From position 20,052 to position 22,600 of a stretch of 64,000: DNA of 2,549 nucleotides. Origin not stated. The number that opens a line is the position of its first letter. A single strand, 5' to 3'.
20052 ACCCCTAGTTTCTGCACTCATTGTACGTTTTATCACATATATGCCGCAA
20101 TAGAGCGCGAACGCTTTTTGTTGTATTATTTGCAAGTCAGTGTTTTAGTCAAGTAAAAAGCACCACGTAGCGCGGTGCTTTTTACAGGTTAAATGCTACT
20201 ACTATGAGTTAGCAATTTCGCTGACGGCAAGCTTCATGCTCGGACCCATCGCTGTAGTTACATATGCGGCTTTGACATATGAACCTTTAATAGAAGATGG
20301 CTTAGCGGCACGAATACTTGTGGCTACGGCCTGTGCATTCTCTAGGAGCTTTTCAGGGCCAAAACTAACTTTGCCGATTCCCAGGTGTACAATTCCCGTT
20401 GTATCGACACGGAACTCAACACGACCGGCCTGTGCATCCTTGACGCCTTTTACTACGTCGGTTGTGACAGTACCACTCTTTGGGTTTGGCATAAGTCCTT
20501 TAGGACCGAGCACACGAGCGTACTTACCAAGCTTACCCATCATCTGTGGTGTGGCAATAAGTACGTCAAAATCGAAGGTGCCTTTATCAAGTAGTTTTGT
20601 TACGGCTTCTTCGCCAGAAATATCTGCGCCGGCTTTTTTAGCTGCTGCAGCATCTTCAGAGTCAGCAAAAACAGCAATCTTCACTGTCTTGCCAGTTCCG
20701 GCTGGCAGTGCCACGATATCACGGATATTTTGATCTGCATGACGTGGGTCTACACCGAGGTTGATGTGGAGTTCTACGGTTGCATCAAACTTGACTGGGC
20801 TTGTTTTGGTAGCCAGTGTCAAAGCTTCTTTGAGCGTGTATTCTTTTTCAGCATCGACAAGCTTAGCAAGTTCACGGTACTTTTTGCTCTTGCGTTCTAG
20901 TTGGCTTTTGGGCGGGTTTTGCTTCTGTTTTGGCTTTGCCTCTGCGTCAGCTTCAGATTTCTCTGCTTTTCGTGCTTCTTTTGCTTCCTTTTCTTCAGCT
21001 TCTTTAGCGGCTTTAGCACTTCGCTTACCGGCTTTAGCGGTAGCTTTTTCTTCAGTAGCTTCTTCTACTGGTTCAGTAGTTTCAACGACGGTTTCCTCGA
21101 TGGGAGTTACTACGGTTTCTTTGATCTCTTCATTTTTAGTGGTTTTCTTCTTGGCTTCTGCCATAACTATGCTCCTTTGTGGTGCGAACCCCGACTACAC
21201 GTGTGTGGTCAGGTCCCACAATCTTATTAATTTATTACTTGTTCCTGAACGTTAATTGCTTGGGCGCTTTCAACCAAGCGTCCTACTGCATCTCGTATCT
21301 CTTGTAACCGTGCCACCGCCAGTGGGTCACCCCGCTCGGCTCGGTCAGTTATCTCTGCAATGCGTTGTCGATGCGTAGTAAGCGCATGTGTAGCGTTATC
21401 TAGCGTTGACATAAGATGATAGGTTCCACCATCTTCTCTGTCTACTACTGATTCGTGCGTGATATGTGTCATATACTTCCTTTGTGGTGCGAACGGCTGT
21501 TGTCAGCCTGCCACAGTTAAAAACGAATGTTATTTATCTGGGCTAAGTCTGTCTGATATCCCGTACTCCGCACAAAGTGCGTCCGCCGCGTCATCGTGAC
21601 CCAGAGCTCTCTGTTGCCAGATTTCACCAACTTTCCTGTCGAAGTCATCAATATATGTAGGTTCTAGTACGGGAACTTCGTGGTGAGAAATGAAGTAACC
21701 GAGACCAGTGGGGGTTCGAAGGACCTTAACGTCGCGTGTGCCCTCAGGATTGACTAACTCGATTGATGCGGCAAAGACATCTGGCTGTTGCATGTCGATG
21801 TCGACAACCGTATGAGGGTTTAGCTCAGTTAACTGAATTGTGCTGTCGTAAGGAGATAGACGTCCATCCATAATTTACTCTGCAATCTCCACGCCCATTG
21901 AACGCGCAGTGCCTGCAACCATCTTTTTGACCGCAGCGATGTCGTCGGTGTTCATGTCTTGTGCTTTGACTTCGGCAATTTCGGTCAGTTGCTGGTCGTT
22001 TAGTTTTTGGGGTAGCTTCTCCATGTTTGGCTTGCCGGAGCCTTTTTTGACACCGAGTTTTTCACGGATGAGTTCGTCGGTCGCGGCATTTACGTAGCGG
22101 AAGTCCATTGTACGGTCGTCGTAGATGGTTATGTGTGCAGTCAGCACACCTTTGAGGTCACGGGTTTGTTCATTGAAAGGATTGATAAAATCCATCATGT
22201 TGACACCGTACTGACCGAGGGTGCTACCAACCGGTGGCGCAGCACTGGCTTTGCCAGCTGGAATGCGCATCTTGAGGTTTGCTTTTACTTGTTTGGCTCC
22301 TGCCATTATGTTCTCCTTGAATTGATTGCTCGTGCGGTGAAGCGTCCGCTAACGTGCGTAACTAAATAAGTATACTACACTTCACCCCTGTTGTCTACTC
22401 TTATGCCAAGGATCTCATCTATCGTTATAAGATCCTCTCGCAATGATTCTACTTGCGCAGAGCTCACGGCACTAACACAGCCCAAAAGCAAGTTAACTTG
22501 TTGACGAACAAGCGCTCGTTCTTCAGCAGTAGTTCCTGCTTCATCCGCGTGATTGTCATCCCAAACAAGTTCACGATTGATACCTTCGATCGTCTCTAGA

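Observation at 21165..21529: The rplA leader and Shine-Dalgarno region is duplicated in front of an inserted 81-aa ORF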

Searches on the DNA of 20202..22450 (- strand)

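Call 6: search_rna_families(source=window, start=21100, end=22450, threshold=evalue, max_evalue=10, show_alignments=4)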
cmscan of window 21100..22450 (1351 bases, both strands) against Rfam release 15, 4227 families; matches with E-value up to 10: 2.
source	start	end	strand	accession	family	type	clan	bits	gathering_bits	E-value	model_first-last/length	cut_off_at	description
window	22164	22207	-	RF02454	ncr982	Gene; sRNA;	-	19.8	50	7.1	1-79/79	no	Bacillus sRNA ncr982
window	21109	21149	+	RF00110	RybB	Gene; sRNA;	-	14.8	40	5.9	1-79/79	no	RybB RNA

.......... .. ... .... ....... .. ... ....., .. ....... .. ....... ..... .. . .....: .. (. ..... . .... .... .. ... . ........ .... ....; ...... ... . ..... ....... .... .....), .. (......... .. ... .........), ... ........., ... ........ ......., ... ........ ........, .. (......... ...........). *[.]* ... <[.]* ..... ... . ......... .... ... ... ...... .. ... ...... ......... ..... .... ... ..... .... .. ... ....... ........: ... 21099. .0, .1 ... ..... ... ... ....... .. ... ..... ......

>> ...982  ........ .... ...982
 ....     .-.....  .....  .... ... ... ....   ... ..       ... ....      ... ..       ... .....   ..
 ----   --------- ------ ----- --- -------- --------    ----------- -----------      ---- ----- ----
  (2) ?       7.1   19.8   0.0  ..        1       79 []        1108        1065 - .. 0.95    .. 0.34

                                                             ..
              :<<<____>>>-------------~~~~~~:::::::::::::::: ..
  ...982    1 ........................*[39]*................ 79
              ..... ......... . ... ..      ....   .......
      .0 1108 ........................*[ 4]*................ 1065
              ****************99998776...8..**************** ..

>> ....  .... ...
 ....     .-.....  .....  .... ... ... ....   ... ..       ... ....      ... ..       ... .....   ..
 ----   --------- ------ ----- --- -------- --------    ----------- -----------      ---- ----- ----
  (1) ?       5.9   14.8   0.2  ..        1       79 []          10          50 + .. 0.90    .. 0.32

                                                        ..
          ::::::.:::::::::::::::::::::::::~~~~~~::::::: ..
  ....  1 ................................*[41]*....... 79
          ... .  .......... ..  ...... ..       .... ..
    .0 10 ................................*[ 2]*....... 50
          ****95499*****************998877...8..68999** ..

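Call 23: search_with_rna_model(model_id=R1, sources=[L001, L002, L003, L004, L005, L006, L007, L008, L009, L010, L011, L012, L013, L014, L015, L016, L017, L018], max_evalue=1, make_alignment=true)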
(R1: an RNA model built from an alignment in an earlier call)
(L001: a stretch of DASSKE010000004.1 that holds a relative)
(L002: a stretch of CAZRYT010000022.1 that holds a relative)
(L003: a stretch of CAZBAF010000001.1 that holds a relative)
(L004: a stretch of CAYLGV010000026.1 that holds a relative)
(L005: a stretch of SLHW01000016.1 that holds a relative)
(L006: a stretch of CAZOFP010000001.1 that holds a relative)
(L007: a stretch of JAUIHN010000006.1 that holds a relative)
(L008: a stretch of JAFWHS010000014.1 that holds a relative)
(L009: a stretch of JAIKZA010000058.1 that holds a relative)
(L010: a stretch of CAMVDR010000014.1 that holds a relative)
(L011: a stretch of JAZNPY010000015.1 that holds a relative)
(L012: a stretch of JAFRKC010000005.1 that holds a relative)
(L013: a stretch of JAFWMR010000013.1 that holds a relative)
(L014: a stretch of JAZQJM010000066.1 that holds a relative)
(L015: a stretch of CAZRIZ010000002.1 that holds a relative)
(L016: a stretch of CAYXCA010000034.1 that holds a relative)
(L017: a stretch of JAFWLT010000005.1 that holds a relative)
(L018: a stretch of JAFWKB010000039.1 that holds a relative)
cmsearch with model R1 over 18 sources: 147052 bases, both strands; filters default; matches with E-value up to 1: 20.
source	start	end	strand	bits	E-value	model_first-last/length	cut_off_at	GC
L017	3869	3916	+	51.9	7.1e-13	1-48/48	no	0.38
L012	3948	3995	+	48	1.1e-11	1-48/48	no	0.48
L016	3852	3899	+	46.9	2.4e-11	1-48/48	no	0.35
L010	3970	4015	+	46.4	3.2e-11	1-48/48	no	0.5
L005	3818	3865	+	46.1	4.1e-11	1-48/48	no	0.5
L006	3851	3898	+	46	4.3e-11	1-48/48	no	0.48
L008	3892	3937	+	45.8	4.9e-11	1-48/48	no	0.37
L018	686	733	+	45.8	5.2e-11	1-48/48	no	0.38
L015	3802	3853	+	45.2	7.6e-11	1-48/48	no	0.42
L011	3919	3971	+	44.8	9.9e-11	1-48/48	no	0.45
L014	3876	3922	+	44.3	1.4e-10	1-48/48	no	0.38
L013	3856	3904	+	42.6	4.7e-10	1-48/48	no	0.49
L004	3769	3820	+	41.3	1.2e-09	1-48/48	no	0.5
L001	3920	3978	+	39.8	3.3e-09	1-48/48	no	0.47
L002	3824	3871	+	39.4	4.3e-09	1-48/48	no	0.5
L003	3904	3956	+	39.4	4.4e-09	1-48/48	no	0.51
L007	3843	3900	+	34.8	1e-07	1-48/48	no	0.45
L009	3021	3070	+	34.2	1.6e-07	1-48/48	no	0.42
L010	5469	5535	+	12.4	0.67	1-48/48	no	0.36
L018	40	66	+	11.8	0.99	1-48/48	no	0.3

Alignment A2: 20 matches aligned to the model, 93 columns, each read 5' to 3' on its own strand. Consensus structure (alignment columns), stored with it:
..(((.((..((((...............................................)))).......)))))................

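Call 24: search_with_rna_model(model_id=R1, sources=[L001, L002, L003, L004, L005, L006, L007, L008, L009, L010, L011, L012, L013, L014, L015, L016, L017, L018], max_evalue=0.001, make_alignment=true)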
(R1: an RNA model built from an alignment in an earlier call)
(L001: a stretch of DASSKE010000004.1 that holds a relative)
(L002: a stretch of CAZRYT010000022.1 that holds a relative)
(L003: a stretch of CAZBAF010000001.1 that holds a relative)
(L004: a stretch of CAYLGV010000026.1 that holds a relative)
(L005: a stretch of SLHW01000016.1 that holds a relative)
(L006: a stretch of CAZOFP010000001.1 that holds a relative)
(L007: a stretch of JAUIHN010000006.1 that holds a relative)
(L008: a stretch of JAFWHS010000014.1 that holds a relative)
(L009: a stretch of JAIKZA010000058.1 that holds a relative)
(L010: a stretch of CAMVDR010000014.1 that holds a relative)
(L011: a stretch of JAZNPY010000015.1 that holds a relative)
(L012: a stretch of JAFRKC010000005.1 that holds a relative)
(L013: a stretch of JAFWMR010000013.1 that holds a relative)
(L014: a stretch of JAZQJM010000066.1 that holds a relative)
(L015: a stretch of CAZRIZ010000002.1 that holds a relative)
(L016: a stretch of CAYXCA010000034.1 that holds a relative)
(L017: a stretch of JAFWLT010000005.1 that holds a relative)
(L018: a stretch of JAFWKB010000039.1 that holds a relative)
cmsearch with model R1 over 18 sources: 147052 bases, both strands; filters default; matches with E-value up to 0.001: 18.
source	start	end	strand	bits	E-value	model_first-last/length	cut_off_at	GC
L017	3869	3916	+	51.9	7.1e-13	1-48/48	no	0.38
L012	3948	3995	+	48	1.1e-11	1-48/48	no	0.48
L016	3852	3899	+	46.9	2.4e-11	1-48/48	no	0.35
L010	3970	4015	+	46.4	3.2e-11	1-48/48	no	0.5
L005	3818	3865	+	46.1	4.1e-11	1-48/48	no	0.5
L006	3851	3898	+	46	4.3e-11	1-48/48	no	0.48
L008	3892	3937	+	45.8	4.9e-11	1-48/48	no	0.37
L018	686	733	+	45.8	5.2e-11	1-48/48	no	0.38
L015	3802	3853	+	45.2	7.6e-11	1-48/48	no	0.42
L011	3919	3971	+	44.8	9.9e-11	1-48/48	no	0.45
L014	3876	3922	+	44.3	1.4e-10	1-48/48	no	0.38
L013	3856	3904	+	42.6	4.7e-10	1-48/48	no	0.49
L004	3769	3820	+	41.3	1.2e-09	1-48/48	no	0.5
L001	3920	3978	+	39.8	3.3e-09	1-48/48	no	0.47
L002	3824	3871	+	39.4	4.3e-09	1-48/48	no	0.5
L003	3904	3956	+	39.4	4.4e-09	1-48/48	no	0.51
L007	3843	3900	+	34.8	1e-07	1-48/48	no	0.45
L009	3021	3070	+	34.2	1.6e-07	1-48/48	no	0.42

Alignment A3: 18 matches aligned to the model, 60 columns, each read 5' to 3' on its own strand. Consensus structure (alignment columns), stored with it:
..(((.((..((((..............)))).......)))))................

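Call 25: build_rna_model(alignment_id=A3)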
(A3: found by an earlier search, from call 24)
Model R2 built from alignment A3 (18 sequences, 60 columns); structure: stored with the alignment.
model positions 49; base pairs 9; branch points 0; effective number of sequences 18; information 0.901 bits per position. Calibrated on 0.2 Mb of random sequence (short: E-values are rough).
structure used (alignment columns):
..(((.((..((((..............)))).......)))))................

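Call 26: search_with_rna_model(model_id=R2, source=window, filters=off, max_evalue=10, show_alignments=3)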
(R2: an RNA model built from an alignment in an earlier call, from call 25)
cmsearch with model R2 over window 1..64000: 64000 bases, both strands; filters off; matches with E-value up to 10: 9.
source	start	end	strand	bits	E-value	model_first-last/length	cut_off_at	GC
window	21162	21222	-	27.4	3e-05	1-49/49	no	0.52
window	21467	21517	-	26.5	5.4e-05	1-49/49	no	0.51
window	41861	41891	-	11.6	0.84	1-49/49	no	0.26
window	8312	8365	-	10.8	1.4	1-49/49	no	0.37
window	56550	56580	-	10.7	1.5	1-49/49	no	0.35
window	54070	54109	-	9.3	3.7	1-49/49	no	0.43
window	16831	16871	+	9.1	4.3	1-49/49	no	0.39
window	39512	39545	-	8.3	6.9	1-49/49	no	0.38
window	809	902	-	7.9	9.2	1-49/49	no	0.48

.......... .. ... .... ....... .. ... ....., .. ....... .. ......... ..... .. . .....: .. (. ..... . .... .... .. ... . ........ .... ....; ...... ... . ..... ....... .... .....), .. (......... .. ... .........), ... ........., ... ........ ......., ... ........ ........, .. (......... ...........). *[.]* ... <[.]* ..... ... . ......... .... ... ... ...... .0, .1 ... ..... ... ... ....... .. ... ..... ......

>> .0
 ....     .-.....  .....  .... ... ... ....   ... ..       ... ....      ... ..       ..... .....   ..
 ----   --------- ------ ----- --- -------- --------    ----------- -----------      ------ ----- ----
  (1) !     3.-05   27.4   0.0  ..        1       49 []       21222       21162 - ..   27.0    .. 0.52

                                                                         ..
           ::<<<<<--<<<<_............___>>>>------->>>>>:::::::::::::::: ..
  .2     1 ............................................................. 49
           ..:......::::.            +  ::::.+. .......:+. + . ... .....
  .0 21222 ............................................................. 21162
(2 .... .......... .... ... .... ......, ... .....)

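Call 32: search_with_rna_model(model_id=R2, sources=[L019, L020, L021, L022, L023, L024, L025, L026, L027, L028, L029, L030, L031, L032, L033, L034, L035, L036, L037, L038, L039, L040, L041, L042, L043, L044, L045, L046, L047, L048, L049, L050, L051, L052, L053, L054, L055, L056, L057, L058, L059, L060, L061, L062, L063, L064, L065, L066, L067, L068, L069, L070, L071, L072, L073, L074, L075, L076, L077, L078, L079, L080, L081, L082, L083, L084, L085], max_evalue=1, show_alignments=0)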
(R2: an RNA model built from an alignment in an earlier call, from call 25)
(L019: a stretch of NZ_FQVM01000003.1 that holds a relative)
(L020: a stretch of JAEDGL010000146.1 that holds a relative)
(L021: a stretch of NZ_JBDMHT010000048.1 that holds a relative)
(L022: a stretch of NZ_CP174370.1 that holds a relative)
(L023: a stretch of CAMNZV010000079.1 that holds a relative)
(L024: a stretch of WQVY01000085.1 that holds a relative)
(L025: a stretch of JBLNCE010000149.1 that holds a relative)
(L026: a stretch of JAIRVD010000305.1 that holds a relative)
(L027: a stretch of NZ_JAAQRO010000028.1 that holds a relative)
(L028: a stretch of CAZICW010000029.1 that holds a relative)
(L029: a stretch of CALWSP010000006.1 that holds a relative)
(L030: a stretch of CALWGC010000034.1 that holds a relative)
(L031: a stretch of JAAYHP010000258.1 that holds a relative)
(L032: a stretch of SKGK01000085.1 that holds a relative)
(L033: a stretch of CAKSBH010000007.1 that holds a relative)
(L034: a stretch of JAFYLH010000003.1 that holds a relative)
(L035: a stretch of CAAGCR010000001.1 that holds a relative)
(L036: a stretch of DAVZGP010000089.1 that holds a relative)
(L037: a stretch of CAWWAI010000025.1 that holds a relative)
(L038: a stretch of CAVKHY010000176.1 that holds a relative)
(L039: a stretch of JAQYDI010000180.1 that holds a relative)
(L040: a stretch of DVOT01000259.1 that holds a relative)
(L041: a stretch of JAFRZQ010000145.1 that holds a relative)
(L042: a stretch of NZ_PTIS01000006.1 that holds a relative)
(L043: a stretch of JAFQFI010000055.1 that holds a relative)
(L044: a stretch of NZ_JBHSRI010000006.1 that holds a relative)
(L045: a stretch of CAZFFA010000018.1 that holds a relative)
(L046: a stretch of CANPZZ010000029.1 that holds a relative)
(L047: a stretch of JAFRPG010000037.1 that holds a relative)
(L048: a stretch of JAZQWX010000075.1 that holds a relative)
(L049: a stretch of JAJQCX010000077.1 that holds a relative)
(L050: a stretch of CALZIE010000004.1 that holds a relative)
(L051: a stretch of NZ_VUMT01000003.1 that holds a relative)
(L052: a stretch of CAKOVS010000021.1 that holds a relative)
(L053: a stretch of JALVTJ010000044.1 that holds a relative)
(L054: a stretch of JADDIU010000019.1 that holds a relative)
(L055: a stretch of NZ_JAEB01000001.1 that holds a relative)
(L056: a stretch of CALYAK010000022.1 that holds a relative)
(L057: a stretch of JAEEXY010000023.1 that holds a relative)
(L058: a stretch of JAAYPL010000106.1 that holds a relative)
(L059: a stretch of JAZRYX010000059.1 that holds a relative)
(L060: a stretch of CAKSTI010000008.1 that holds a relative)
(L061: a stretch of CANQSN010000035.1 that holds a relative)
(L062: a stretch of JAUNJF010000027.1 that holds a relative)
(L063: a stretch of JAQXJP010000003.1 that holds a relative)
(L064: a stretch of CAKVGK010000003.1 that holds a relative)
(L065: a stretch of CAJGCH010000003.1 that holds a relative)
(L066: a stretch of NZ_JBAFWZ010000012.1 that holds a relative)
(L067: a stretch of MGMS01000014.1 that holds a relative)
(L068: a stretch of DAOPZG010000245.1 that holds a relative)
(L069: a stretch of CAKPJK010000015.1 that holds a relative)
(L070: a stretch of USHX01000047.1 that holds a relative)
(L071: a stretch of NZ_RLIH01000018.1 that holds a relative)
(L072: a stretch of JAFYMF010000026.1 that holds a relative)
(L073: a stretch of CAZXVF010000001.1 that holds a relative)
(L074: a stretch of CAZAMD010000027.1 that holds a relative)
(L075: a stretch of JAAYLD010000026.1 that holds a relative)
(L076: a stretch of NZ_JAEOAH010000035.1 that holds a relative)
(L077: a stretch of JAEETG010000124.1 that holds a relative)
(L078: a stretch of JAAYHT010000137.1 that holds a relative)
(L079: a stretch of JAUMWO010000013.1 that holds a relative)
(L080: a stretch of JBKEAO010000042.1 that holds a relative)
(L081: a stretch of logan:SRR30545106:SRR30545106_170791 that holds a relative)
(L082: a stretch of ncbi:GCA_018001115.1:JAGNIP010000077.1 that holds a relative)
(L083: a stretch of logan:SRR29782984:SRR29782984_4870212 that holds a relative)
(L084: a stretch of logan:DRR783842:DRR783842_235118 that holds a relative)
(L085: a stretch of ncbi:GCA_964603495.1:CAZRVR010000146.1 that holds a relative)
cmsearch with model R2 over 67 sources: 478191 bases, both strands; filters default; matches with E-value up to 1: 73.
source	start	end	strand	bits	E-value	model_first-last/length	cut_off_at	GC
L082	658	708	+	44.3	4.3e-09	1-49/49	no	0.45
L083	105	155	+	44.3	4.3e-09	1-49/49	no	0.45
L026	3520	3569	+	42.2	1.7e-08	1-49/49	no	0.52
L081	2954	3004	+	40.4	5.2e-08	1-49/49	no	0.43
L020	1728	1776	+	40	6.6e-08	1-49/49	no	0.47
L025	3955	4001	+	39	1.3e-07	1-49/49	no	0.43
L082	949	997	+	38.1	2.3e-07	1-49/49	no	0.51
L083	396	444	+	38.1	2.3e-07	1-49/49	no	0.51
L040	3947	3995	+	37.1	4.4e-07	1-49/49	no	0.49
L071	3957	4003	+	34.6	2.2e-06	1-49/49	no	0.38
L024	3710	3757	+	33.4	4.7e-06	1-49/49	no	0.48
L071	3491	3538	+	32.7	7.8e-06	1-49/49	no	0.46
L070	2579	2626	+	32.1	1.1e-05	1-49/49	no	0.33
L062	3955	4002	+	32.1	1.1e-05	1-49/49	no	0.46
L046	3951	3998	+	31.9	1.3e-05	1-49/49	no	0.48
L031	263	310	+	30.7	2.7e-05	1-49/49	no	0.38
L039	3959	4008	+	30.1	4e-05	1-49/49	no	0.46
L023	1770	1816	+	30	4.2e-05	1-49/49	no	0.36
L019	3953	3999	+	30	4.3e-05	1-49/49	no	0.43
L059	3513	3556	+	29.8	5e-05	1-49/49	no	0.48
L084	2944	3004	+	29.4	6.3e-05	1-49/49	no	0.59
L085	1245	1305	+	29.4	6.3e-05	1-49/49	no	0.59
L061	2742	2790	+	29.3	6.7e-05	1-49/49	no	0.43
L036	1792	1838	+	28.5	0.00011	1-49/49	no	0.4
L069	2925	2973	+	28.5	0.00011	1-49/49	no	0.33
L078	1747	1794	+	28.4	0.00012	1-49/49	no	0.42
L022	3975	4021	+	28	0.00016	1-49/49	no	0.4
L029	3949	4000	+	27.6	0.0002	1-49/49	no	0.48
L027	3951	3999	+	27.6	0.0002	1-49/49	no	0.45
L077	3489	3556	+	27.4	0.00023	1-49/49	no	0.38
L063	3970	4018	+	26.8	0.00035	1-49/49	no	0.47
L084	3245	3305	+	25.7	0.00068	1-49/49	no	0.59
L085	1546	1606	+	25.7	0.00068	1-49/49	no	0.59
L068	1181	1229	+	25.6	0.00072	1-49/49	no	0.49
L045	1577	1646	+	25.6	0.00073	1-49/49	no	0.46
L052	2513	2566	+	25.2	0.00099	1-49/49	no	0.31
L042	3941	3985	+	24.3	0.0017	1-49/49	no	0.47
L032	1784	1836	+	24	0.002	1-49/49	no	0.43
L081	3245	3305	+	23.9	0.0022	1-49/49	no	0.54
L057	3973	4025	+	23.7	0.0025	1-49/49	no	0.47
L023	1283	1333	+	23.2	0.0036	1-49/49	no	0.33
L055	3939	3998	+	23.1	0.0038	1-49/49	no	0.35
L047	2792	2841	+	22.9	0.0042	1-49/49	no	0.5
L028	3241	3287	+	22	0.0077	1-49/49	no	0.49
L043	3958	4021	+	21.9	0.0081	1-49/49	no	0.34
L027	3333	3373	+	21.7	0.0089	1-49/49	no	0.49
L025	3384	3411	+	21.6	0.0096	4-32/49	no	0.68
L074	1626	1674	+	21.6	0.0098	1-49/49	no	0.49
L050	2442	2488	+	21.2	0.013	1-49/49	no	0.47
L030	3947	3997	+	21.2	0.013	1-49/49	no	0.47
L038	1814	1863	+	21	0.015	1-49/49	no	0.46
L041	3951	3987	+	20.5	0.02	3-39/49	no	0.49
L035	3954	4008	+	20.5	0.02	1-49/49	no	0.29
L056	3710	3758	+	20.2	0.024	1-49/49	no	0.39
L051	3917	4000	+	19.9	0.029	1-49/49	no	0.37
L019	3467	3516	+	19.5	0.037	1-49/49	no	0.44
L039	3358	3391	+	19.1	0.051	3-35/49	no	0.53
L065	3959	4007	+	18.9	0.055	1-49/49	no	0.37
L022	3491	3539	+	18.8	0.06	1-49/49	no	0.41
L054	3960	4007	+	18.3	0.085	1-49/49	no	0.35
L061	2264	2292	+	17.8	0.11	3-33/49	no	0.55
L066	3972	4019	+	17.4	0.15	1-49/49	no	0.42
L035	3466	3527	+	17.3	0.16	1-49/49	no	0.42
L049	3950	3998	+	17.2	0.17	1-49/49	no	0.43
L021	1278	1327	+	17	0.19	1-49/49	no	0.4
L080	3414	3454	+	16.9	0.2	1-49/49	no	0.49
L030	3439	3469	+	16.8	0.22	3-33/49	no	0.48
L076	3984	4031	+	16.5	0.26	1-49/49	no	0.42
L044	3953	4000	+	16.5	0.27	1-49/49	no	0.42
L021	1768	1816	+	15.6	0.47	1-49/49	no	0.43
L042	3451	3503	+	15.5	0.52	1-49/49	no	0.42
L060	3941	4000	+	14.9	0.76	1-49/49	no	0.35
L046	3405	3436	+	14.5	0.97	3-34/49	no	0.56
